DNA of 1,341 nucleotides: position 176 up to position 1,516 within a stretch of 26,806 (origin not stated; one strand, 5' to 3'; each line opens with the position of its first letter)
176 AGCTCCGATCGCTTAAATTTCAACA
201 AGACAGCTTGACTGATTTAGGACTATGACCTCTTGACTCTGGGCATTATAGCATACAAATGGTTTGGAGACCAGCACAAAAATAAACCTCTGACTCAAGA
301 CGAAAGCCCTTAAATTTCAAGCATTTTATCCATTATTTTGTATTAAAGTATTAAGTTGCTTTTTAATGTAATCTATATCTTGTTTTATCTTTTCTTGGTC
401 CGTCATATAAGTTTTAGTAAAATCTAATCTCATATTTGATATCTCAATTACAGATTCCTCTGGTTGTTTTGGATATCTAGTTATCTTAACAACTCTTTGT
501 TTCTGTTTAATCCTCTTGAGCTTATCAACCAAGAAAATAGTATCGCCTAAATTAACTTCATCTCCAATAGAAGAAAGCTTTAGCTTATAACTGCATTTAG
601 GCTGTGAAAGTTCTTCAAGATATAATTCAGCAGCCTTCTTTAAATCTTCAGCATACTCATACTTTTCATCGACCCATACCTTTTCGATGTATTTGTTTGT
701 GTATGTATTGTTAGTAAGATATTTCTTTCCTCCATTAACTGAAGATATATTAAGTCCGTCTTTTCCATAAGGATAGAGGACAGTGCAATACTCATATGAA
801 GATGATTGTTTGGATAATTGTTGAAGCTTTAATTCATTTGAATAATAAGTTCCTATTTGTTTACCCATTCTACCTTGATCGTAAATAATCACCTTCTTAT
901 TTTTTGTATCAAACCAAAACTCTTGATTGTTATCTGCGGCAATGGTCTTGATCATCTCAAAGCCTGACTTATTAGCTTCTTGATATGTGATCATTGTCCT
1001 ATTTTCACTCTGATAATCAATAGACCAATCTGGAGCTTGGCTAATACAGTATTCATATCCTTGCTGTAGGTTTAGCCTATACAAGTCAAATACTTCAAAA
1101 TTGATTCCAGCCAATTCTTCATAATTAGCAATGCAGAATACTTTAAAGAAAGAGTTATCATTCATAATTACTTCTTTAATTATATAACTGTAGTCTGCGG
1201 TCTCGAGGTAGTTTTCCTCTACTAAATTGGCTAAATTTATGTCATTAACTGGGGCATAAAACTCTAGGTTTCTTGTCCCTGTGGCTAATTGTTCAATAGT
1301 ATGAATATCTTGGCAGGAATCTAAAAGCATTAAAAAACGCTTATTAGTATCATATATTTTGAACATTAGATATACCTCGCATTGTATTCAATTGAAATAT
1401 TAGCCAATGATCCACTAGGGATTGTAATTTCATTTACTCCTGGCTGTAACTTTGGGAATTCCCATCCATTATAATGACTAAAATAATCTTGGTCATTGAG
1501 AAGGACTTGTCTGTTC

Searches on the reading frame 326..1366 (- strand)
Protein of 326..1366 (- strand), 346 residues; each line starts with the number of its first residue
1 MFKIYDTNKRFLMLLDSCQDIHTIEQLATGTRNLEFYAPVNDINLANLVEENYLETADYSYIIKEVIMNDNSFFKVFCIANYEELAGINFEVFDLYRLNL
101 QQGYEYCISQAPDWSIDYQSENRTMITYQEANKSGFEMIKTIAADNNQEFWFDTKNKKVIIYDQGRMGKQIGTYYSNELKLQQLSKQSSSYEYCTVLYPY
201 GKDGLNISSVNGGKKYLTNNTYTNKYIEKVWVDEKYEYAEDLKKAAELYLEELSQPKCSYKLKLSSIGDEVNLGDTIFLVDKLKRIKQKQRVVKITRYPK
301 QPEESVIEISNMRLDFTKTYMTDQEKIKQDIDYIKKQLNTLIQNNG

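Call 5: search_protein_families(library=pfam, max_evalue=0.1, proteins=[window:326-1366:-])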
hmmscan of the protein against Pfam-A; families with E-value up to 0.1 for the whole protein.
window:326-1366:- (346 aa): 2 families
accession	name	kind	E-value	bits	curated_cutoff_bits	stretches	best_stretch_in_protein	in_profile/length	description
PF06605.17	Prophage_tail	-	9.4e-34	117.6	31.3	1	101-319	21-246/250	Prophage endopeptidase tail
PF18994.6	Prophage_tailD1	-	0.016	15.8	23.6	1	3-68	2-69/84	Prophage endopeptidase tail N-terminal domain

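Call 6: search_protein_families(library=phrogs, max_evalue=0.01, proteins=[window:326-1366:-])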
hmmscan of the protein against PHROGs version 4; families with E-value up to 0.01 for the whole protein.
window:326-1366:- (346 aa): 11 families
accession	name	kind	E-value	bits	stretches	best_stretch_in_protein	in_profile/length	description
phrog_18110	-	unknown function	7.7e-55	187.5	1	3-344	2-346/567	-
phrog_36443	-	unknown function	1.9e-52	179.4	1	1-316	1-346/1238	-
phrog_3475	-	tail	2.3e-29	103.1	1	8-313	402-717/841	minor tail protein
phrog_22322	-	tail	1.3e-28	100.9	1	4-313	14-344/562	tail protein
phrog_1067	-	head and packaging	1.5e-17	64.4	1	112-336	129-370/991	minor head protein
phrog_16267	-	unknown function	1.5e-15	56.3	1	36-325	72-316/2299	-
phrog_4798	-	tail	1.1e-13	51.4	1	99-308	152-377/796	tail protein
phrog_6211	-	tail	4.7e-13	49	1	60-222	90-256/1168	minor tail protein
phrog_326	-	other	2.4e-12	46.8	1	132-340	466-682/985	tail protein with endopeptidase domain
phrog_5555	-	tail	1.7e-09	37.6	1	25-344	30-375/788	tail protein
phrog_4311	-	head and packaging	1.1e-08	35.1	1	179-344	191-370/651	minor head protein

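Call 10: search_dna_similar(query=window:326-1366:-, collection=phages, mode=protein, max_rows=25)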
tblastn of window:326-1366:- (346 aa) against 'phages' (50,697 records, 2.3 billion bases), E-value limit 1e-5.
Records with a match: 24; places in all: 24; records where one place covers at least 80% of the query: 15.
Best place of each record, by identity: <60% 24.
By first word of the organism name: Geobacillus 8; Clostridium 5; Microbacterium 4; Bacteriophage 3; Bacillus 2; Acutalibacteraceae 1; Anaerosphaera 1.
By host as written in the record: - 5; Microbacterium foliorum NRRL B-24224 SEA 4; Clostridium perfringens SM101 2; Geobacillus kaustophilus ATCC 8005 2; Geobacillus sp. 6k51 2; Bacillus sp. 6k512 2; Geobacillus stearothermophilus 2184 2; Clostridium sp. 1; and 4 more.
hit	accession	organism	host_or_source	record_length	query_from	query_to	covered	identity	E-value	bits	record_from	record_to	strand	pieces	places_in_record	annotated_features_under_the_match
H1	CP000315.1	Clostridium phage phiSM101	Clostridium perfringens SM101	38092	1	316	91%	29.5%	9e-24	108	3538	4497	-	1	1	none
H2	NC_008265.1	Clostridium phage phiSM101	Clostridium perfringens SM101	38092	1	316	91%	29.5%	9e-24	108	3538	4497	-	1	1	none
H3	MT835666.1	Bacteriophage sp.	human fecal samples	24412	2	316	91%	28.3%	3e-23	106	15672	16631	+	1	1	record has no annotation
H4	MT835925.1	Bacteriophage sp.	human fecal samples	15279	1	318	92%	27.6%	2e-25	113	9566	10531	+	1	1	record has no annotation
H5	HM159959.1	Clostridium phage phiCTP1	-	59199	1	312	90%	28.1%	1e-22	104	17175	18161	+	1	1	hypothetical phage structural protein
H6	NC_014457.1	Clostridium phage phiCTP1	-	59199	1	312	90%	28.1%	1e-22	104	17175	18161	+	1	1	hypothetical phage structural protein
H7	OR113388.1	Clostridium phage vB_CtyS-FA88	Clostridium sp.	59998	1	312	90%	28.1%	1e-22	104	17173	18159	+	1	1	hypothetical protein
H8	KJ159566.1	Geobacillus phage GBK2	Geobacillus kaustophilus ATCC 8005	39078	4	311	89%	25.3%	9e-9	63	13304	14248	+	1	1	minor structural protein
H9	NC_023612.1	Geobacillus phage GBK2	Geobacillus kaustophilus ATCC 8005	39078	4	311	89%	25.3%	9e-9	63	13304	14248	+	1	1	tail protein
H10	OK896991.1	Geobacillus phage GR1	Geobacillus stearothermophilus ATCC ...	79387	4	319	91%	24.0%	2e-6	56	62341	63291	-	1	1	tail protein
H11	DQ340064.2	Geobacillus phage GBSV1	Geobacillus sp. 6k51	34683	69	312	71%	30.5%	1e-11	72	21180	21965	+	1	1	hypothetical protein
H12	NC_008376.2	Geobacillus phage GBSV1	Geobacillus sp. 6k51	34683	69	312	71%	30.5%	1e-11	72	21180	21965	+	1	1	tail protein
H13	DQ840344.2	Bacillus phage 1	Bacillus sp. 6k512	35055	69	312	71%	30.5%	1e-11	72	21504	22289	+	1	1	hypothetical protein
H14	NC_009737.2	Bacillus phage 1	Bacillus sp. 6k512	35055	69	312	71%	30.5%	1e-11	72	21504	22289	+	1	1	tail protein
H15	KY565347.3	Geobacillus phage TP-84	Geobacillus stearothermophilus 2184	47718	15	309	85%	24.6%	1e-6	57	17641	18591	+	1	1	tail protein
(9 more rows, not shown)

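Call 39: find_homologous_proteins(query=window:326-1366:-, max_evalue=1e-10)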
Query window:326-1366:- (346 aa): 255 proteins with E <= 1e-10 among 1448 candidates; the best 120 are listed.
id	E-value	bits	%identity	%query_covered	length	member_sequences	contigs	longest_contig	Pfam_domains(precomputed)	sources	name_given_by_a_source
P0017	5.3e-211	718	94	99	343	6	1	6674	PF06605.19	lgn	-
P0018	5.1e-198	675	87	99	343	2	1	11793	PF06605.19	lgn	-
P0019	6.0e-157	540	71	97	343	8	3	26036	PF06605.19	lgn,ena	-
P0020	9.5e-145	500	67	99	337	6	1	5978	PF06605.19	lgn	-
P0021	5.9e-135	468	62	99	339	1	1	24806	PF06605.19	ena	-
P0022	1.8e-130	453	61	99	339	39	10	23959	PF18994.7,PF06605.19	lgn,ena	-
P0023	1.7e-123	430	57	99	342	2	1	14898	PF06605.19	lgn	-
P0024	2.3e-123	430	57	99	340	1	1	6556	PF06605.19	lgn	-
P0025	1.7e-121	423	59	99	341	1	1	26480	PF06605.19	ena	-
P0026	2.5e-120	420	57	99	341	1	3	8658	PF06605.19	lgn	-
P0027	6.0e-119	415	57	99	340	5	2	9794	PF06605.19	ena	-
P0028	3.7e-118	412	56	99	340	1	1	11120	PF06605.19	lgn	-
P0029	5.7e-118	412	57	99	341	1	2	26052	PF06605.19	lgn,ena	-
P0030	7.6e-118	411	57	99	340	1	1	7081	PF26674.1,PF06605.19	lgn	-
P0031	1.4e-117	410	58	99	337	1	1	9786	PF06605.19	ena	-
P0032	3.2e-117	409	57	99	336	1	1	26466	PF06605.19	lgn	-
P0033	8.7e-116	405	53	99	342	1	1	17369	PF06605.19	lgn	-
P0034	4.4e-115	402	55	99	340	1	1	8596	PF06605.19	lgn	-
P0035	4.1e-114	399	55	97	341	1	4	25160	PF18994.7,PF06605.19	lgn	-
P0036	7.1e-114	398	56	99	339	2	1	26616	PF06605.19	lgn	-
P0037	1.1e-113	398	54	97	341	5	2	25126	PF06605.19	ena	-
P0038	1.2e-113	398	54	99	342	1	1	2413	PF18994.7,PF06605.19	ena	-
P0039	1.4e-113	397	56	99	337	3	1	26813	PF06605.19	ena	-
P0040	3.1e-113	396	56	99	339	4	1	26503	PF06605.19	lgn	-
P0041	7.0e-113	395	55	99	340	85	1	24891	PF06605.19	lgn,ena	-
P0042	7.8e-113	395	55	97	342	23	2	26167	PF18994.7,PF06605.19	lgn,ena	-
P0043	1.2e-112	394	55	99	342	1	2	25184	PF18994.7,PF06605.19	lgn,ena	-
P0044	1.5e-112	394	55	99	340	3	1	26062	PF06605.19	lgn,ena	-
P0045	1.5e-112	394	56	99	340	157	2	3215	PF06605.19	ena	-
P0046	6.9e-112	392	57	97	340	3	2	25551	PF06605.19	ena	-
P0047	1.5e-111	391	55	97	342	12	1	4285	PF06605.19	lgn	-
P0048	1.9e-111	390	54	99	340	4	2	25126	PF06605.19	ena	-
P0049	2.5e-111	390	54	100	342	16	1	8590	PF18994.7,PF06605.19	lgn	-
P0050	4.7e-111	389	53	99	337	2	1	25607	PF06605.19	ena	-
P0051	8.5e-111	388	52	99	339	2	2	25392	PF06605.19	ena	-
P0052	2.4e-110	387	54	98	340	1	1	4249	PF18994.7,PF06605.19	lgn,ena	-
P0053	2.8e-110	387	53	99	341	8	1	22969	PF18994.7,PF06605.19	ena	-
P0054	4.3e-110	386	53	99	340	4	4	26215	PF06605.19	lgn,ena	-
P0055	5.8e-110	385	55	97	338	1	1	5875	PF06605.19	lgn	-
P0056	1.1e-109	385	54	99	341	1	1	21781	PF26674.1,PF18994.7,PF06605.19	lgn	-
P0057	1.2e-109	384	54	99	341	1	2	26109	PF06605.19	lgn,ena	-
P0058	1.2e-109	384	54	99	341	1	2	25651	PF18994.7,PF06605.19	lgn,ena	-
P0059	1.4e-109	384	53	99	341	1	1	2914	PF18994.7,PF06605.19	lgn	-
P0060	1.5e-109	384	53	97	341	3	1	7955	PF18994.7,PF06605.19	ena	-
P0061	1.6e-109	384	53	98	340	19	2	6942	PF18994.7,PF06605.19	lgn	-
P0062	2.6e-109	383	54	99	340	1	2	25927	PF06605.19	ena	-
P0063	2.9e-109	383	53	99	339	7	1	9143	PF18994.7,PF06605.19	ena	-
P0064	4.1e-109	383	54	97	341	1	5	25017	PF18994.7,PF06605.19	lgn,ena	-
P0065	4.2e-109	383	54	97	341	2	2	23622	PF18994.7,PF06605.19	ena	-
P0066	5.8e-109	382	54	97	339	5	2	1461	PF26674.1,PF06605.19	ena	-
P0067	5.8e-109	382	55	97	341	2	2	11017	PF06605.19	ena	-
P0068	7.1e-109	382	53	98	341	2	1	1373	PF06605.19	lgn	-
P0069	7.2e-109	382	53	97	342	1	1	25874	PF18994.7,PF06605.19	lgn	-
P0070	7.3e-109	382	54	97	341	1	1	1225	PF18994.7,PF06605.19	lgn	-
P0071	8.0e-109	382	53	97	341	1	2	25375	PF18994.7,PF06605.19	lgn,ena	-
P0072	8.1e-109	382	54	97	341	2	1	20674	PF18994.7,PF06605.19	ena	-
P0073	8.8e-109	382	54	97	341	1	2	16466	PF18994.7,PF06605.19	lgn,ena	-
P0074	9.5e-109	381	54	97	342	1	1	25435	PF18994.7,PF06605.19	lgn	-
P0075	1.1e-108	381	54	97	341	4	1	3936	PF18994.7,PF06605.19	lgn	-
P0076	1.1e-108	381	53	99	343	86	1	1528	PF18994.7,PF06605.19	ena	-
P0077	1.3e-108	381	54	97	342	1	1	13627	PF18994.7,PF06605.19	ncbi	-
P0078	1.9e-108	380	53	98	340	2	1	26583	PF18994.7,PF06605.19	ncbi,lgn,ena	-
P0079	2.4e-108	380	54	97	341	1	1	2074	PF18994.7,PF06605.19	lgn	-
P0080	2.5e-108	380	52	98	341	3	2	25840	PF18994.7,PF06605.19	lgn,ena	-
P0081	2.5e-108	380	53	100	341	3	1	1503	PF06605.19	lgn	-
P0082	3.4e-108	380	54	97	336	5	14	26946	PF06605.19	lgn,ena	-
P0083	3.7e-108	380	54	97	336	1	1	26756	PF06605.19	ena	-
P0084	4.3e-108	379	53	99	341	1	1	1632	PF18994.7,PF06605.19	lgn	-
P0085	6.6e-108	379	53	98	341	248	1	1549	PF06605.19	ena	-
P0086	7.2e-108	379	53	98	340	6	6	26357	PF18994.7,PF06605.19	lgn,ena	-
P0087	7.8e-108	378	54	97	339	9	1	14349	PF06605.19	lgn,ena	-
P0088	1.1e-107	378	53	99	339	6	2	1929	PF18994.7,PF06605.19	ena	-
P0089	1.4e-107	378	52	98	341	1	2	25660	PF06605.19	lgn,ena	-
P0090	2.1e-107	377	53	97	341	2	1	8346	PF18994.7,PF06605.19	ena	-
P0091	2.2e-107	377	53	98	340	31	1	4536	PF18994.7,PF06605.19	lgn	-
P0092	2.8e-107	377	54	99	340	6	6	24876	PF06605.19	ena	-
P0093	3.5e-107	376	52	98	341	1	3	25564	PF06605.19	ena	-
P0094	3.6e-107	376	53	98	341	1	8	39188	PF06605.19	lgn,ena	-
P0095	3.7e-107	376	52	99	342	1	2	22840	PF18994.7,PF06605.19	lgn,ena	-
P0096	3.7e-107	376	53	97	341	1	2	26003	PF06605.19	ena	-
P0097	3.9e-107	376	53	98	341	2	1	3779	PF06605.19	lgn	-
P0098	3.9e-107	376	51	99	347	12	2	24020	PF18994.7,PF06605.19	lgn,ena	-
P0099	4.3e-107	376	52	98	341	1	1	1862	PF06605.19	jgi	jgi:phage minor structural protein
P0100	4.5e-107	376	52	97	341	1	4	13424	PF18994.7,PF06605.19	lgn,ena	-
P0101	4.9e-107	376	52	98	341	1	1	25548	PF06605.19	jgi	jgi:phage minor structural protein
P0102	5.1e-107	376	52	98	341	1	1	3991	PF06605.19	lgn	-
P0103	5.8e-107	376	52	98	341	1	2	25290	PF06605.19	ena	-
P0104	6.6e-107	375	52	99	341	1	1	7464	PF06605.19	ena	-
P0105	6.8e-107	375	52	98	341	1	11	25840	PF06605.19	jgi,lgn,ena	jgi:phage minor structural protein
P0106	7.2e-107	375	52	98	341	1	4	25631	PF06605.19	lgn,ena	-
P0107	9.5e-107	375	53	97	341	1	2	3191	PF06605.19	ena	-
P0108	9.6e-107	375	52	98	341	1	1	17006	PF06605.19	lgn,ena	-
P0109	1.0e-106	375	53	99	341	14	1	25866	PF06605.19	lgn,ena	-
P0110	1.2e-106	375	52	98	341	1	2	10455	PF06605.19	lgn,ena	-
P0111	1.2e-106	375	53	99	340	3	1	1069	PF26674.1,PF18994.7,PF06605.19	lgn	-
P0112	1.4e-106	374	53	98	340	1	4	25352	PF18994.7,PF06605.19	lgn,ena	-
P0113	1.5e-106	374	51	99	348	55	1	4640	PF18994.7,PF06605.19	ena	-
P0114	1.5e-106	374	53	99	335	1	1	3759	PF18994.7,PF06605.19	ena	-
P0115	1.6e-106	374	53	99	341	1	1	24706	PF06605.19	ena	-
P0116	1.9e-106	374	52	100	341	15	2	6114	PF26674.1,PF06605.19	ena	-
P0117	2.4e-106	374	53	98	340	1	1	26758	PF06605.19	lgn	-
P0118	2.5e-106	374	51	99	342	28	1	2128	PF06605.19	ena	-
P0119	2.6e-106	373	51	99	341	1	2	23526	PF06605.19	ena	-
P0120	2.9e-106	373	53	97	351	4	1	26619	PF06605.19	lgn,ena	-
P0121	3.2e-106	373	52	99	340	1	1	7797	PF18994.7,PF06605.19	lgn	-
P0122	3.2e-106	373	52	99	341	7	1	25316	PF06605.19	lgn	-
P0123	3.5e-106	373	53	99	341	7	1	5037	PF06605.19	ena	-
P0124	3.8e-106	373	52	99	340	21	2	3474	PF18994.7,PF06605.19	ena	-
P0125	5.5e-106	372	53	98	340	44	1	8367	PF18994.7,PF06605.19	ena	-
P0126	6.0e-106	372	53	99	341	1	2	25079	PF06605.19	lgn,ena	-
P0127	7.3e-106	372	52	99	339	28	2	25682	PF18994.7,PF06605.19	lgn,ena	-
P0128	7.4e-106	372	52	97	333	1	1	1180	PF06605.19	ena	-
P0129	9.7e-106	372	54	98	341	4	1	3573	PF06605.19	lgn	-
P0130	1.1e-105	371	53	97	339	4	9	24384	PF06605.19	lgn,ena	-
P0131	2.3e-105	370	52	98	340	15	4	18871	PF18994.7,PF06605.19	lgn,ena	-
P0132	2.5e-105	370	53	99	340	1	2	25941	PF06605.19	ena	-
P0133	2.7e-105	370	53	99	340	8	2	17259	PF06605.19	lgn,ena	-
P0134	2.8e-105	370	54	97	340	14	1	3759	PF18994.7,PF06605.19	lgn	-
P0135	4.6e-105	369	52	98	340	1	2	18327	PF26674.1,PF18994.7,PF06605.19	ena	-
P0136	5.9e-105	369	51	99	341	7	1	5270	PF18994.7,PF06605.19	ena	-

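Call 40: find_encoding_contigs(protein=P0094, flank=10000, max_places=3)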
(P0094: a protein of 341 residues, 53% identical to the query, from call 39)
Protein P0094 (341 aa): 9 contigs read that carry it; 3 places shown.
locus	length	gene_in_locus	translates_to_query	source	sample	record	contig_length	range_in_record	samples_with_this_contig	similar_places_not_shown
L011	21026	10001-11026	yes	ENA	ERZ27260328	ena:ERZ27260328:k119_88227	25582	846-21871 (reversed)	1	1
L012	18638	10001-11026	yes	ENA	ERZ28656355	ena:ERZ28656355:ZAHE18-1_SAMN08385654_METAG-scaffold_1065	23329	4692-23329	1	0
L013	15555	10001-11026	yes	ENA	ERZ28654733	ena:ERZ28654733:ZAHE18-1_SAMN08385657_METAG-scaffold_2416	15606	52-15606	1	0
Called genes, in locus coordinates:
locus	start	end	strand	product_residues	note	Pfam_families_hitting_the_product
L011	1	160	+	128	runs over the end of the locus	PF06199:Phage_tail_2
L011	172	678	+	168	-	-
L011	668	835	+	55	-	-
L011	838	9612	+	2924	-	-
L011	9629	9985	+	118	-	PF22768:SPP1_Dit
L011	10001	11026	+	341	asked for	PF06605:Prophage_tail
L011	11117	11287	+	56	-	-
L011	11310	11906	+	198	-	PF07463:NUMOD4, PF13392:HNH_3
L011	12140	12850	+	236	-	-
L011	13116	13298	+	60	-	-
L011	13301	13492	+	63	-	-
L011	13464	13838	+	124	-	PF03592:Terminase_2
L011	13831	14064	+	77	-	-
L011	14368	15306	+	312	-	PF04466:Terminase_3, PF17288:Terminase_3C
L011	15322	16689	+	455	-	PF05133:SPP1_portal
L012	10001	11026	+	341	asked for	PF06605:Prophage_tail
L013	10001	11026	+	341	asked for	PF06605:Prophage_tail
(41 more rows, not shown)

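Call 41: find_encoding_contigs(protein=P0078, flank=10000, max_places=3)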
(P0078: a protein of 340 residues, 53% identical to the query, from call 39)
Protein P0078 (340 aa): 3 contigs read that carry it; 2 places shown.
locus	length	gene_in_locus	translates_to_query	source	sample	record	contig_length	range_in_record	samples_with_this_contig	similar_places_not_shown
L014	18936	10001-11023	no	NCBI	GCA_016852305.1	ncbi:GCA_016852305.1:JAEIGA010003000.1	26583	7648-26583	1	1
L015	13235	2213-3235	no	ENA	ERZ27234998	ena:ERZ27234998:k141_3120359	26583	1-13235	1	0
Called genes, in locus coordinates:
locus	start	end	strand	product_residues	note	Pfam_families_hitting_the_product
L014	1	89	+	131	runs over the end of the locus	PF06199:Phage_tail_2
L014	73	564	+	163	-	-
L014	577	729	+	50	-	-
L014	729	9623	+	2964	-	-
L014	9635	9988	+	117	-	PF22768:SPP1_Dit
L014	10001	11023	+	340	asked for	PF18994:Prophage_tailD1 (weak), PF06605:Prophage_tail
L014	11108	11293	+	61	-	-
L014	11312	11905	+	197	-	PF07463:NUMOD4, PF13392:HNH_3 (weak)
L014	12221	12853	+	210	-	-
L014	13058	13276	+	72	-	-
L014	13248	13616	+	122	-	PF03592:Terminase_2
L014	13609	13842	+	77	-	-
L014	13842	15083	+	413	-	PF04466:Terminase_3, PF03237:Terminase_6N, PF17288:Terminase_3C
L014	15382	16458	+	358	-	PF05133:SPP1_portal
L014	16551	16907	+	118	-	-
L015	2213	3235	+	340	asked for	PF18994:Prophage_tailD1 (weak), PF06605:Prophage_tail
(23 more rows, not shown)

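Call 50: find_related_loci(query=A2, collection=genome_contigs, flank=10000)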
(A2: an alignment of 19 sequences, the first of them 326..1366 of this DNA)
Query A2 (346 aa) in genome_contigs; peptide patterns used: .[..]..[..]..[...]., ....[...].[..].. (x = any residue, [..] = any of these).
110 stretches matched a pattern; 24 encode a relative of the query (tblastn E <= 1e-3); 24 distinct loci.
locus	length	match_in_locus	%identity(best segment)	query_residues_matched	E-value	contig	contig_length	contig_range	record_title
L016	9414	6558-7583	34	1-341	6e-50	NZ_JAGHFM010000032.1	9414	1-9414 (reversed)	MAG: Terrisporobacter sp. isolate MAG.180 k127_92433, whole genome shotgun sequence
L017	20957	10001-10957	32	1-316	4e-44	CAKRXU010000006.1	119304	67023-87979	MAG: uncultured Blautia sp. isolate REFINED_METABAT215_TOP10_CONTIGS_1500_ASSEMBLY_K77_MERGED__Hadza_MoBio_hadza-I-L_G_1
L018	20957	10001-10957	31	1-311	2e-43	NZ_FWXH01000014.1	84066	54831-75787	Clostridium acidisoli DSM 12555, whole genome shotgun sequence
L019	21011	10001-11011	31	1-331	2e-43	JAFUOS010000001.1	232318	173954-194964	MAG: Tyzzerella sp. isolate RGIG4687 Roe_deer_Rectum-5__c236, whole genome shotgun sequence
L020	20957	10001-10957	30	1-311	1e-40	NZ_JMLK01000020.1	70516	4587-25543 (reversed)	Clostridium akagii DSM 12554 BR66DRAFT_scaffold00016.16_C, whole genome shotgun sequence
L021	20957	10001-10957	30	1-316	1e-40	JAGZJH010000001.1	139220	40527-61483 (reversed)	MAG: Erysipelotrichaceae bacterium isolate L3_128_361G1_dasL3_128_361G1_metabat.metabat.32 L3_128_361G1_scaffold_39, who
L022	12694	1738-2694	32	1-316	9e-38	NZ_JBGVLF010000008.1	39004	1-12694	MAG: Phascolarctobacterium sp. isolate fecal_MAG_288 fecal_MAG_288_contig_0008, whole genome shotgun sequence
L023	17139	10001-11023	30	1-346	2e-43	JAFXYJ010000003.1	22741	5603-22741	MAG: Oscillospiraceae bacterium isolate RGIG6858 Sheep_Rumen-4__c54813, whole genome shotgun sequence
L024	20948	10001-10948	30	1-316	1e-34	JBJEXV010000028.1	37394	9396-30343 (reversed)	MAG: Candidatus Coprovivens sp. isolate PUUB64_bin.034 NODE_310_length_37394_cov_15.458395, whole genome shotgun sequenc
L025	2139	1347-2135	31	1-268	2e-31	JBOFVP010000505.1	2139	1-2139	MAG: Clostridium sp. isolate WFFMC_MAG_575 k139_101058_flag=0_multi=10.3250_len=2139, whole genome shotgun sequence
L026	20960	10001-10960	31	1-316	1e-40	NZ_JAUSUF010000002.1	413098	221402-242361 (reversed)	Eubacterium multiforme strain DSM 20694 Ga0480540_02, whole genome shotgun sequence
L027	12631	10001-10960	27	2-316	3e-29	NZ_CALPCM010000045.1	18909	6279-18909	Hominisplanchenecus murintestinalis strain DSM 111139 NODE_45_length_18909_cov_22.058836, whole genome shotgun sequence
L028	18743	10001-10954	35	1-316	2e-44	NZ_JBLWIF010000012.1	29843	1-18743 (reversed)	Tepidibacillus sp. LV47 NODE_12_length_29843_cov_1021.065328, whole genome shotgun sequence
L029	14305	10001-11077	27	5-330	6e-28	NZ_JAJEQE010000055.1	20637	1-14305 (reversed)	Hominisplanchenecus faecis strain CLA-AA-H246 NODE_55_length_20637_cov_22.750243, whole genome shotgun sequence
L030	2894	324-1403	25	1-344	6e-27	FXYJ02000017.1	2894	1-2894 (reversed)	Ruminococcaceae bacterium HV4-5-B5C genome assembly, contig: NODE_17_length_2894_cov_1397.8_ID_33, whole genome shotgun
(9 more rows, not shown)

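Call 64: get_annotated_region(hit=H3, flank=20000)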
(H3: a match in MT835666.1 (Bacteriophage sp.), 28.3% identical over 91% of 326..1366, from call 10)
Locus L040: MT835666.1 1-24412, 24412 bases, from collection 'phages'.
description: UNVERIFIED: Bacteriophage sp. clone scaffold_400 genomic sequence.
organism: Bacteriophage sp. (NCBI taxid 38018)
taxonomy: Viruses
host: -; source: human fecal samples; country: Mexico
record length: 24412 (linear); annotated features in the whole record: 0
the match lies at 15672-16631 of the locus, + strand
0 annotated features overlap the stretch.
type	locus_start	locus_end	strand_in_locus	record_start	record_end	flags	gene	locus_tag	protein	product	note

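Call 84: find_related_loci(query=A2, collection=viral_contigs, flank=10000)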
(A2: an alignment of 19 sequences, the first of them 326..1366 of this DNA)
Query A2 (346 aa) in viral_contigs; peptide patterns used: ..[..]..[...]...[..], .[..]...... (x = any residue, [..] = any of these).
409 stretches matched a pattern; 248 encode a relative of the query (tblastn E <= 1e-3); the best 80 are kept; 80 distinct loci.
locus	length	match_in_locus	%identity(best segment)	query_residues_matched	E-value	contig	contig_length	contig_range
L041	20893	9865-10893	93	1-343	0e+0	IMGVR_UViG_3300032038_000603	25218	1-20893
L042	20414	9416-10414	54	1-336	7e-115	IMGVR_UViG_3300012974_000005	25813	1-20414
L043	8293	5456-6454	54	1-336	1e-114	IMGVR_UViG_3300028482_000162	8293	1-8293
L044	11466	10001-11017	53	1-341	2e-112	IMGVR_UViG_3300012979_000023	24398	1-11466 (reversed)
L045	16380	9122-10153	51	1-344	1e-105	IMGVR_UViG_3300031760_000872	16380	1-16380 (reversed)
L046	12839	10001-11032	51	1-344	1e-105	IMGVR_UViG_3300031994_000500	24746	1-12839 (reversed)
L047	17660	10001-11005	48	1-335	9e-104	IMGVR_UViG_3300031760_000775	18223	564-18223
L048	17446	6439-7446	50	1-338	1e-102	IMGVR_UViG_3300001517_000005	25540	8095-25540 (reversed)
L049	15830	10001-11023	48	1-345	4e-101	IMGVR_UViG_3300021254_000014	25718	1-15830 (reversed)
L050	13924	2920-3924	48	1-335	3e-101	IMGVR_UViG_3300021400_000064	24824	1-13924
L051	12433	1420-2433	48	1-341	5e-100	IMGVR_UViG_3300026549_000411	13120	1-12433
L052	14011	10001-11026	43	1-340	1e-77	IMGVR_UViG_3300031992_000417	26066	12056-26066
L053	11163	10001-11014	42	1-341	2e-76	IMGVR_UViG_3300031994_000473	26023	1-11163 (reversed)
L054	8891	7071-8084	38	1-341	8e-64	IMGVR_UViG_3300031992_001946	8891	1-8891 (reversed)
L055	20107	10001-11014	38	1-341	9e-64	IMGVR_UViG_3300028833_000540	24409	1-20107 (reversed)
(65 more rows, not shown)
